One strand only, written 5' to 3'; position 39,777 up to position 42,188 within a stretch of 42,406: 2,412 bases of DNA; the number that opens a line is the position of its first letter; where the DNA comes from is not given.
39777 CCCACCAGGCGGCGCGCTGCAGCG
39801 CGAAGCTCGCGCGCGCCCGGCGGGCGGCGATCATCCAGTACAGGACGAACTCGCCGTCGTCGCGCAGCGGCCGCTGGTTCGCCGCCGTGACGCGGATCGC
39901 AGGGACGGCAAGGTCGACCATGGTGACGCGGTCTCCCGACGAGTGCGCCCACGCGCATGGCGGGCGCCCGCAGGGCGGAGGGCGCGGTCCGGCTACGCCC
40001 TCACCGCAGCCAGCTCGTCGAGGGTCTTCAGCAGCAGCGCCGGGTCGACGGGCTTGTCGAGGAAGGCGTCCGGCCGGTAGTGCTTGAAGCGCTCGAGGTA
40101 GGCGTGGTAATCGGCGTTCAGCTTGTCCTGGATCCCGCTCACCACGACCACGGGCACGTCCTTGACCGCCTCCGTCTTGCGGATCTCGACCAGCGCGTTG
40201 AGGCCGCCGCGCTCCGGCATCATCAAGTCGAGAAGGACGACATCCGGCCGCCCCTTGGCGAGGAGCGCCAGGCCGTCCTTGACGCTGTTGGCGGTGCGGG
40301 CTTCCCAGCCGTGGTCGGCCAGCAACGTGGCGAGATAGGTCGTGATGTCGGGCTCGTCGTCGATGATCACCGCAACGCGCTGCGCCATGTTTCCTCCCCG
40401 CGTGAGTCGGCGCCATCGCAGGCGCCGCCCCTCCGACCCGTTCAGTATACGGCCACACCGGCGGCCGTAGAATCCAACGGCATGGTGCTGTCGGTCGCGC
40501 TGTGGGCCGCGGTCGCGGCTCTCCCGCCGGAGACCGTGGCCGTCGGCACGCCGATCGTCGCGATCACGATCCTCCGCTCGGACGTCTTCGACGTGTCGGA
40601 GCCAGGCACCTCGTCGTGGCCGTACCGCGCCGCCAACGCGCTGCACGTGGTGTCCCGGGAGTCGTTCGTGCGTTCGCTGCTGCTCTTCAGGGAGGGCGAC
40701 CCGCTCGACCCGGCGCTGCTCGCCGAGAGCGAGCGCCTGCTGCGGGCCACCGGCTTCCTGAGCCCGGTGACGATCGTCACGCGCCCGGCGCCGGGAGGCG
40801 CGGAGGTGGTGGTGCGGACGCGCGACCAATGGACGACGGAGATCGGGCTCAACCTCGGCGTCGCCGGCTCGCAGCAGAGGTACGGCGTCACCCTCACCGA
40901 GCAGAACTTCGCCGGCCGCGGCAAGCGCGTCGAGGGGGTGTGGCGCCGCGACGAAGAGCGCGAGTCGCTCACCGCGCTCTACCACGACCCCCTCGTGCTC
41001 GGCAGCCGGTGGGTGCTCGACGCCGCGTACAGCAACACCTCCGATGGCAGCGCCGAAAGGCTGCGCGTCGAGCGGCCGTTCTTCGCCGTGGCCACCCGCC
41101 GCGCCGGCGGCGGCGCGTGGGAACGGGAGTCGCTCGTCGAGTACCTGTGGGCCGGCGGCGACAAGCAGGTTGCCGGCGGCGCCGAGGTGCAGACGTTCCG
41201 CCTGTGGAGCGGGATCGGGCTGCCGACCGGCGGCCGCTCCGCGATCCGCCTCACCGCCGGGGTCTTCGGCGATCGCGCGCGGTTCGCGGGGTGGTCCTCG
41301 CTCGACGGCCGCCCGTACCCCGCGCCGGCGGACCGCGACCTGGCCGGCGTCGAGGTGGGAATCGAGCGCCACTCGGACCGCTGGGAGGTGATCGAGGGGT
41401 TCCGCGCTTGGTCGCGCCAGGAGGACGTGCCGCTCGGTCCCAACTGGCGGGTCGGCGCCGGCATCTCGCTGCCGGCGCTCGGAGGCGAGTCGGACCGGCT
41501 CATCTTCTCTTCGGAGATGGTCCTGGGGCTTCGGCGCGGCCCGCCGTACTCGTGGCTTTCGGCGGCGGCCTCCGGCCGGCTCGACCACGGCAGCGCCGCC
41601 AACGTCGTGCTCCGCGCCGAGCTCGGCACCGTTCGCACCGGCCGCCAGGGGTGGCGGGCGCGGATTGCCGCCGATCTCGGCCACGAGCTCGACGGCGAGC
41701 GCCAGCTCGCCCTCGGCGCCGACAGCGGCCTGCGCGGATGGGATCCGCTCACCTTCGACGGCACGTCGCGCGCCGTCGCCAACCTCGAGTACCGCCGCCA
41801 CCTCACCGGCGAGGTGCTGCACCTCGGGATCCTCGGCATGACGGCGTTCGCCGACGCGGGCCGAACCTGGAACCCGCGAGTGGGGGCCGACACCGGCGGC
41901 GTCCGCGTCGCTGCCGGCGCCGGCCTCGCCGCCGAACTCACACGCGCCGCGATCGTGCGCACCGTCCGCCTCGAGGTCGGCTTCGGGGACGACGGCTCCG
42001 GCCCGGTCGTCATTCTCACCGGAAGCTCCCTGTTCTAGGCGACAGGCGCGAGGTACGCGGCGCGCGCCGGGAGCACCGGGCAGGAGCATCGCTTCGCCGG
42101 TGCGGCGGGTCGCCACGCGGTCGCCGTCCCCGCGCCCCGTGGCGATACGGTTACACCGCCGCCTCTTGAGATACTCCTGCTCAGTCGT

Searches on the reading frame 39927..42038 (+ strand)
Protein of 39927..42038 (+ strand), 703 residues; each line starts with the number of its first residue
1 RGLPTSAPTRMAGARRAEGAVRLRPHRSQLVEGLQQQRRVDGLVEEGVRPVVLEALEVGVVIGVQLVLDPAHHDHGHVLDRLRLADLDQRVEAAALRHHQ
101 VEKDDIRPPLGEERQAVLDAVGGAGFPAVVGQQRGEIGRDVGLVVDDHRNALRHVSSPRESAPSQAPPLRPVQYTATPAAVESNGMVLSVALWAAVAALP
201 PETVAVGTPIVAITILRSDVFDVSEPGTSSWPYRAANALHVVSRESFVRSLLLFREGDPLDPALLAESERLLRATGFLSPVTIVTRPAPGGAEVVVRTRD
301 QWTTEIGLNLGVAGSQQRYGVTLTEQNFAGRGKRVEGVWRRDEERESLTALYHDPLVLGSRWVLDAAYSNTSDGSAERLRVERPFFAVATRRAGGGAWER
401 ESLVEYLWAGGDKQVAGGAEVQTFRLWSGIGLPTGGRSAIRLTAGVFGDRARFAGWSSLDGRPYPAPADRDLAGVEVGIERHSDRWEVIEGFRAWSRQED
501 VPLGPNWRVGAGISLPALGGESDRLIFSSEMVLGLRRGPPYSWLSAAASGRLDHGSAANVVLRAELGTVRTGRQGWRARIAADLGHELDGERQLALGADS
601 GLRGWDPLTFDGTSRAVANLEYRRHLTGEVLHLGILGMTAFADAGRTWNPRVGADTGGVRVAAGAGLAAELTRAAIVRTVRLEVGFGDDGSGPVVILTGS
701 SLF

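Call 43: search_protein_families(library=pfam, proteins=[window:39927-42038:+], max_evalue=0.0001)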
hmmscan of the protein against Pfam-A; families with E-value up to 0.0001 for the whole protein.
window:39927-42038:+ (703 aa): 0 families

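Call 79: find_encoding_contigs(protein=window:39927-42038:+, flank=10000, max_places=2)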
Protein window:39927-42038:+ (703 aa): no gene with exactly this product is on record in the collection.

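Call 81: find_encoding_contigs(protein=window:39957-42038:+, flank=10000, max_places=2)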
Protein window:39957-42038:+ (693 aa): no gene with exactly this product is on record in the collection.
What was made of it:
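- Tried and rejected: Two attempts through the last gene of the window failed because the exact product was not on record (calls 79, 81).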
